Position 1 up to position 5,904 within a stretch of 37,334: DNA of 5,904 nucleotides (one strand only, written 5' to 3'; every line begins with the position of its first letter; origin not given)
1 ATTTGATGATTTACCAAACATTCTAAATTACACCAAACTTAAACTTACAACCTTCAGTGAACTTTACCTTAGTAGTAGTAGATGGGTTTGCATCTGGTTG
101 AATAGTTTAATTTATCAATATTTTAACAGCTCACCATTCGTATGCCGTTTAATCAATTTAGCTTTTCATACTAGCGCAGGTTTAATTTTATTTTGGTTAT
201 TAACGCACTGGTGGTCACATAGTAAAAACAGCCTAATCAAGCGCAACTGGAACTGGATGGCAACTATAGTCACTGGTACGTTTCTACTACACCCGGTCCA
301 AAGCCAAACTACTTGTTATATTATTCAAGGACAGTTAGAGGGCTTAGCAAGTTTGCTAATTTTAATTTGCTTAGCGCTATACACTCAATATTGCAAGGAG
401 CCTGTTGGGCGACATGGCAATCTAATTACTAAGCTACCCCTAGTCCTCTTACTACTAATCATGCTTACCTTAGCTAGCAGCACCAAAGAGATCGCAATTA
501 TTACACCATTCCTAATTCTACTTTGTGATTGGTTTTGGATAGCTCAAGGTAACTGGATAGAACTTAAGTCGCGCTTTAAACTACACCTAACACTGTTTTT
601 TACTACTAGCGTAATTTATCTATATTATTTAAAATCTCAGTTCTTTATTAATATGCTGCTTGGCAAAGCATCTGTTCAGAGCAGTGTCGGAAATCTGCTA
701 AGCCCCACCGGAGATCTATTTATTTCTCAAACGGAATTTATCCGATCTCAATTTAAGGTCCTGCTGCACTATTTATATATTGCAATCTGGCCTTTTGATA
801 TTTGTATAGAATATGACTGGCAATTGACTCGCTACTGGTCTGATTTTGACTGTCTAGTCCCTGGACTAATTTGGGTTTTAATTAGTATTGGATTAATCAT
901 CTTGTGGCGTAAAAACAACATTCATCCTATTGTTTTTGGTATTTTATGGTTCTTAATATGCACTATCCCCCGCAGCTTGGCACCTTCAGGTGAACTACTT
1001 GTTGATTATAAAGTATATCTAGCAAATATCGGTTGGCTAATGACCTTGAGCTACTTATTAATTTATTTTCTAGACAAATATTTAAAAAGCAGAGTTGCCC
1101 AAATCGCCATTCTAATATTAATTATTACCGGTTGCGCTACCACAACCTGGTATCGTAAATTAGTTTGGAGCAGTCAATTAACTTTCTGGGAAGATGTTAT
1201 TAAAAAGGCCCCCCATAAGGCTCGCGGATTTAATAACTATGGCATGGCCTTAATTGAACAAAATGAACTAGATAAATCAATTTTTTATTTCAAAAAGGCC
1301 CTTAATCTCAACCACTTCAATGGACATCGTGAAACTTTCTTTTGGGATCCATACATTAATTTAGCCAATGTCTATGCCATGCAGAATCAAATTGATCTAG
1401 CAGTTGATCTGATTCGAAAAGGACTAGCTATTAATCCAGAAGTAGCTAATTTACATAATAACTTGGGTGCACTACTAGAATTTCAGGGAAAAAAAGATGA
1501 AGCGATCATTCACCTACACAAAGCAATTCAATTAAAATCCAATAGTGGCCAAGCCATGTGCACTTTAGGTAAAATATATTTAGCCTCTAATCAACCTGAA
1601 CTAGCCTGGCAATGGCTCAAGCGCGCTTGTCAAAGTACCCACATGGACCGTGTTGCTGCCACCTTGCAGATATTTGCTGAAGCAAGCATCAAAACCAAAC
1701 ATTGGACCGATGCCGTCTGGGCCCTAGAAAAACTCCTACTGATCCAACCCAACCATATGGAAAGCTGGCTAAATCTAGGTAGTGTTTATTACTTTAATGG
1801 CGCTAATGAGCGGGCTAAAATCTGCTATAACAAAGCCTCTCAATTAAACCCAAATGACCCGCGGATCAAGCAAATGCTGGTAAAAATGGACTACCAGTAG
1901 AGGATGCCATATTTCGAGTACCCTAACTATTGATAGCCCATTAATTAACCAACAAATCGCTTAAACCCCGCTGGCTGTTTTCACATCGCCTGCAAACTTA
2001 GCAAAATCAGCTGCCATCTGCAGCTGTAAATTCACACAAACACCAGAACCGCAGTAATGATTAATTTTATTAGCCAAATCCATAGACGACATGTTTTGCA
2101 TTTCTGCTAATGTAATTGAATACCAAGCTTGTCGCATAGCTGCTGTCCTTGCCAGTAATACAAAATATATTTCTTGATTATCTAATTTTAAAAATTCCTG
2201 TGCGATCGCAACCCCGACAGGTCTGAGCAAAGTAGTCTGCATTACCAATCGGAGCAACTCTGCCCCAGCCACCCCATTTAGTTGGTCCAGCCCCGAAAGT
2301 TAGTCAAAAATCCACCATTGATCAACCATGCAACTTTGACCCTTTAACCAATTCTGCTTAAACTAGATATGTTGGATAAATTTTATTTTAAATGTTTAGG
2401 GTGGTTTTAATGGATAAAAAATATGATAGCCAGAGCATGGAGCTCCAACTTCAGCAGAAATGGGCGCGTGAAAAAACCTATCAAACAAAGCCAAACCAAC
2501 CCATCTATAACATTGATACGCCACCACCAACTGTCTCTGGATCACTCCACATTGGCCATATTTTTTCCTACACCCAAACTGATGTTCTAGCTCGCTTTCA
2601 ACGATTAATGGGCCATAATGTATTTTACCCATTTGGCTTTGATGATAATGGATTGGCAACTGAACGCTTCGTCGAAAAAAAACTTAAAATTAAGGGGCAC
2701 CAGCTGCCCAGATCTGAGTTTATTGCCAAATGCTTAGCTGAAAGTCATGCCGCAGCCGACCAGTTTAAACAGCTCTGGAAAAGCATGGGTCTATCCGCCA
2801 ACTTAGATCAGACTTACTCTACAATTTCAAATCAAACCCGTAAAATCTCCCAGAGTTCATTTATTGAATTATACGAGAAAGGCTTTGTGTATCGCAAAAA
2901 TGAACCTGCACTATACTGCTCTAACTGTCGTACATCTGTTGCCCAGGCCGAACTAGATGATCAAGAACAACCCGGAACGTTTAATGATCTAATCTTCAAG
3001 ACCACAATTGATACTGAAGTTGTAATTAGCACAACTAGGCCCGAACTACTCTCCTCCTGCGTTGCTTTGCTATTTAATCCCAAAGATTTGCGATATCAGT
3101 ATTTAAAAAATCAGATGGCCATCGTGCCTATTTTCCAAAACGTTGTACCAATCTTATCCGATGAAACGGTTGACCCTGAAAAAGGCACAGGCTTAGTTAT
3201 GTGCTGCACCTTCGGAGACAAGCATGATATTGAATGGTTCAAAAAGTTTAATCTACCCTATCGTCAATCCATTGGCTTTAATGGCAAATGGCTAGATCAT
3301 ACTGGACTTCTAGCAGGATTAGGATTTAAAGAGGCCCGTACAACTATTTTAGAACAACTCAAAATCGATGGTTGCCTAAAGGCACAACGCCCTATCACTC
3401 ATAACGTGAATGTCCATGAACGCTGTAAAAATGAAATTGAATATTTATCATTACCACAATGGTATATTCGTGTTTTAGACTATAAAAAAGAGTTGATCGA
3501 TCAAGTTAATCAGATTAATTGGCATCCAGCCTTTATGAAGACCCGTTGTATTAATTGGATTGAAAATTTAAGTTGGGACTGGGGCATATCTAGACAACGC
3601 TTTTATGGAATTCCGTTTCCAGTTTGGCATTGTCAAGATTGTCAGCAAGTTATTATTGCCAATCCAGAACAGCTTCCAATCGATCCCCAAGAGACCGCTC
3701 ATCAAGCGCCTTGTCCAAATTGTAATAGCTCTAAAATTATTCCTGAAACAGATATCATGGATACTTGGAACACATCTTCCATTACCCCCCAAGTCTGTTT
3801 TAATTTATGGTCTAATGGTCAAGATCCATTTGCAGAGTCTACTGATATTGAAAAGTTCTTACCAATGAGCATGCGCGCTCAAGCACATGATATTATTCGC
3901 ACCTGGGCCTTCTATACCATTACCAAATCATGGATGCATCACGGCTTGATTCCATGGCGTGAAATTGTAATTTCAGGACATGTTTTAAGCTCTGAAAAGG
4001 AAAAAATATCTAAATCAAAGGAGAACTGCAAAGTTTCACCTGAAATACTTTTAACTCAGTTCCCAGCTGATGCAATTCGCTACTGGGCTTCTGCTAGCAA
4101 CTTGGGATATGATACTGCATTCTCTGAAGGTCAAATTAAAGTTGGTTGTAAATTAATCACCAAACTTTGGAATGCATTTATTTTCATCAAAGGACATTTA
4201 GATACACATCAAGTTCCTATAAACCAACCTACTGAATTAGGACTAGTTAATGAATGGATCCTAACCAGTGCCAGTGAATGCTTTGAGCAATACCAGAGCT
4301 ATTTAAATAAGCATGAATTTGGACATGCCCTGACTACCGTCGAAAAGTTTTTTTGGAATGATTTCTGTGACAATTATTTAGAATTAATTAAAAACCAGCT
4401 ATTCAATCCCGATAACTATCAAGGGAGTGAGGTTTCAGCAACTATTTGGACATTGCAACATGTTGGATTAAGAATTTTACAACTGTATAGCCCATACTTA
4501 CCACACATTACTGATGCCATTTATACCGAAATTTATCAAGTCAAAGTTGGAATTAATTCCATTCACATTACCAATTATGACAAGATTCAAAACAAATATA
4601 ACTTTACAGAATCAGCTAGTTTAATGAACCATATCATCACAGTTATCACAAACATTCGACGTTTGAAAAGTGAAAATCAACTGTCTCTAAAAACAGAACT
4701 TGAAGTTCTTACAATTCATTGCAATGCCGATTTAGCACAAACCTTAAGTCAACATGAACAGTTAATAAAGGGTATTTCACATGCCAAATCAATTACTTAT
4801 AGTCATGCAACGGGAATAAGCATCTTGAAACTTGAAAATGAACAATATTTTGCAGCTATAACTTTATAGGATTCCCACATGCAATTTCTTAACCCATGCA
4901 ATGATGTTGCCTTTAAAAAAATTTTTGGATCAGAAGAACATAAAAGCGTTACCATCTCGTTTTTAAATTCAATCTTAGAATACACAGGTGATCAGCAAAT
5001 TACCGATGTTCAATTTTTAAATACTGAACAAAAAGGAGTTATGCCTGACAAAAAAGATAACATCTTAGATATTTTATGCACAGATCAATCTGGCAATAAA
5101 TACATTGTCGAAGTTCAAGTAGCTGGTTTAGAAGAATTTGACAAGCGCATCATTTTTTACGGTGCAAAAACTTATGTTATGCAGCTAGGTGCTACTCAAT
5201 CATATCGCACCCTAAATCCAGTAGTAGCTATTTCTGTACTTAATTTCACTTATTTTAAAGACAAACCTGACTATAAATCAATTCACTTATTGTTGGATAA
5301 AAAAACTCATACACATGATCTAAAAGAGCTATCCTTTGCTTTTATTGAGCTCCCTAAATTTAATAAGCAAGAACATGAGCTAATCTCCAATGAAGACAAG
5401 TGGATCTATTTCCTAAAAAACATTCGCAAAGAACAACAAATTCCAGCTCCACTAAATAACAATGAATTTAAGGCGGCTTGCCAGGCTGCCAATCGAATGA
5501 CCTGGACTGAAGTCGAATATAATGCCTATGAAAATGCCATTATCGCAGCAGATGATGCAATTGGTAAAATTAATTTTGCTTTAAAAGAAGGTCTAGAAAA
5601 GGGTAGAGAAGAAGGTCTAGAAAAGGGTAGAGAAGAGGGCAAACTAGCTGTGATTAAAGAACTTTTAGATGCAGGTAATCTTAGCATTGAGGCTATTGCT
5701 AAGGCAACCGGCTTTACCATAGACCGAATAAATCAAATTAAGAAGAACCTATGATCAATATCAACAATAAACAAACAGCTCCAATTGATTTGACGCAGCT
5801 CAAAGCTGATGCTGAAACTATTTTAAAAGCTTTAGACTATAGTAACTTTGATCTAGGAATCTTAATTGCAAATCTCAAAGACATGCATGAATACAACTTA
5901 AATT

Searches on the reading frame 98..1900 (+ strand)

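Call 69: search_protein_families(library=pfam, proteins=[window:98-1900:+], max_evalue=0.01)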
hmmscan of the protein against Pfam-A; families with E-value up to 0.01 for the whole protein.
window:98-1900:+ (600 aa): 20 families
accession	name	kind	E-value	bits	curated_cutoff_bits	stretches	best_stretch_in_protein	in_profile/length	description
PF07719.23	TPR_2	-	7.1e-26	88.6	27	4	555-587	2-34/34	Tetratricopeptide repeat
PF00515.34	TPR_1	-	1.5e-23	82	27.8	4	450-482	1-33/34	Tetratricopeptide repeat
PF13181.12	TPR_8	-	4.8e-22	76.6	25.7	2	555-587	2-34/34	Tetratricopeptide repeat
PF13431.12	TPR_17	-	8e-18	63.6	24.4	1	439-470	2-33/34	Tetratricopeptide repeat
PF13428.12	TPR_14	-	4.1e-16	58.3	23.5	1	555-596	2-43/44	Tetratricopeptide repeat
PF13414.12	TPR_11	-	9.1e-16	57.7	26.8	1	424-463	2-41/42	TPR repeat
PF13424.12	TPR_12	-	1.3e-15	57.8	30.1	1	449-511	2-72/77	Tetratricopeptide repeat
PF14559.12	TPR_19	-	2.5e-14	53.8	25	1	536-594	7-65/68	Tetratricopeptide repeat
PF23914.1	TPR_CcmH_CycH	-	4.4e-10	40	42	2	542-592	38-88/158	Cytochrome c-type biogenesis protein H TPR domain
PF13371.12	TPR_9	-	8.4e-10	39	35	1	531-592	6-67/73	Tetratricopeptide repeat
PF13432.12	TPR_16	-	3.4e-09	37.4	32.7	0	422-481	3-62/65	Tetratricopeptide repeat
PF12895.13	ANAPC3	-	5.5e-09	36.6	27.2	1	466-545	5-81/82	Anaphase-promoting complex, cyclosome, subunit 3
PF13374.12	TPR_10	-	1.5e-06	28.4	27.5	0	454-479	6-31/42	Tetratricopeptide repeat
PF25063.1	ARM_TT21_C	-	7.4e-06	26.4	35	1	417-483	96-162/209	Tetratricopeptide repeat protein 21 C-terminal ARM domain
PF13174.12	TPR_6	-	7.8e-05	23.5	26.3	0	555-586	1-32/33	Tetratricopeptide repeat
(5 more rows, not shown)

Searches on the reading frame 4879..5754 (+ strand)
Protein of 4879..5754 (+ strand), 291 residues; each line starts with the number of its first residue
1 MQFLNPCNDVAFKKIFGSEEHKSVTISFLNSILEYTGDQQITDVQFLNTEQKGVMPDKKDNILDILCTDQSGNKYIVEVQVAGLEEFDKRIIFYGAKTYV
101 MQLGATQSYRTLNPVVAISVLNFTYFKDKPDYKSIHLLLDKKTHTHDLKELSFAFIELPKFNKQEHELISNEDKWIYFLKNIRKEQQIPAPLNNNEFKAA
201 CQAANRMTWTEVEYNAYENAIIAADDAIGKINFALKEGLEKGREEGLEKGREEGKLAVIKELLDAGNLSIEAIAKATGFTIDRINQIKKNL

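Call 69: search_protein_families(library=pfam, proteins=[window:4879-5754:+], max_evalue=0.01)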
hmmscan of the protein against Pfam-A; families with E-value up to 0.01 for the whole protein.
window:4879-5754:+ (291 aa): 1 family
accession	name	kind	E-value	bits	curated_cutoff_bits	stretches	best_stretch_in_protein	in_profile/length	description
PF12784.13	PDDEXK_2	-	5.9e-56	190.2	27.4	1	6-229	1-224/229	PD-(D/E)XK nuclease family transposase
